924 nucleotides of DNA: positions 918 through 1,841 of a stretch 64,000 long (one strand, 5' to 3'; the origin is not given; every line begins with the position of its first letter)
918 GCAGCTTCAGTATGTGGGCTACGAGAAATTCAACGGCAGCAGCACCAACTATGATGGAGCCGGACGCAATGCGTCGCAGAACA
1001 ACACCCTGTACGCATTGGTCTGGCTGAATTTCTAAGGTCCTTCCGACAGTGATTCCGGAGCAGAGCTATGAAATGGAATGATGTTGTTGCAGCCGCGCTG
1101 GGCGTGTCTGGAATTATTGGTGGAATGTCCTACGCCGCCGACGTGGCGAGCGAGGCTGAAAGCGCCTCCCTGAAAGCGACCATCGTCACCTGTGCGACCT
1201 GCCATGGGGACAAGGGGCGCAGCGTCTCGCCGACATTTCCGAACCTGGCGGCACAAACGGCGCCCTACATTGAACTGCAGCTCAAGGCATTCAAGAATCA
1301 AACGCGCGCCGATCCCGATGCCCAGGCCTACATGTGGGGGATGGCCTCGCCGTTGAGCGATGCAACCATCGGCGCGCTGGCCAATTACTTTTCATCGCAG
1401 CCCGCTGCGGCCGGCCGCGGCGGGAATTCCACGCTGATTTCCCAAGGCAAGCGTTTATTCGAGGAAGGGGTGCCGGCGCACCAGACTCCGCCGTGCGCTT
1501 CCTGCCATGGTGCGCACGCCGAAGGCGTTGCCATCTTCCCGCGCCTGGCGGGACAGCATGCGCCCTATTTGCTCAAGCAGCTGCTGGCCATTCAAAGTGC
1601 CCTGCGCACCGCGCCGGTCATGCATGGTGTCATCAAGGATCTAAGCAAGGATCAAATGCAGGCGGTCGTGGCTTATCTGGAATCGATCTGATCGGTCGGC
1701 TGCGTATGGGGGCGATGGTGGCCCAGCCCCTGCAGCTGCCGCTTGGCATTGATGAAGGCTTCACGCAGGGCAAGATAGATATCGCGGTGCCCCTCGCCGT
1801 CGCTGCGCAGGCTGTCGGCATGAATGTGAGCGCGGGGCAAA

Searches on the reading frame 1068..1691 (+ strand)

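Call 34: search_protein_families(library=pfam, proteins=[window:1068-1691:+], max_evalue=0.01)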
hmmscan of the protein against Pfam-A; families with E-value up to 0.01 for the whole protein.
window:1068-1691:+ (207 aa): 4 families
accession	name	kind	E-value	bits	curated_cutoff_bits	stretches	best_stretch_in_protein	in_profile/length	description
PF00034.26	Cytochrom_C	-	1.8e-19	71.3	21.3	2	126-206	3-88/90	Cytochrome c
PF13442.11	Cytochrome_CBB3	-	2.4e-12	47.4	27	2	142-204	13-68/68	Cytochrome C oxidase, cbb3-type, subunit III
PF09086.16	DUF1924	-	0.00017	22.3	22.5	0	124-151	8-37/96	Domain of unknown function (DUF1924)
PF21342.2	SoxA-TsdA_cyt-c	-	0.00065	20.1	27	0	40-72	15-50/88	SoxA/TsdA, cytochrome c domain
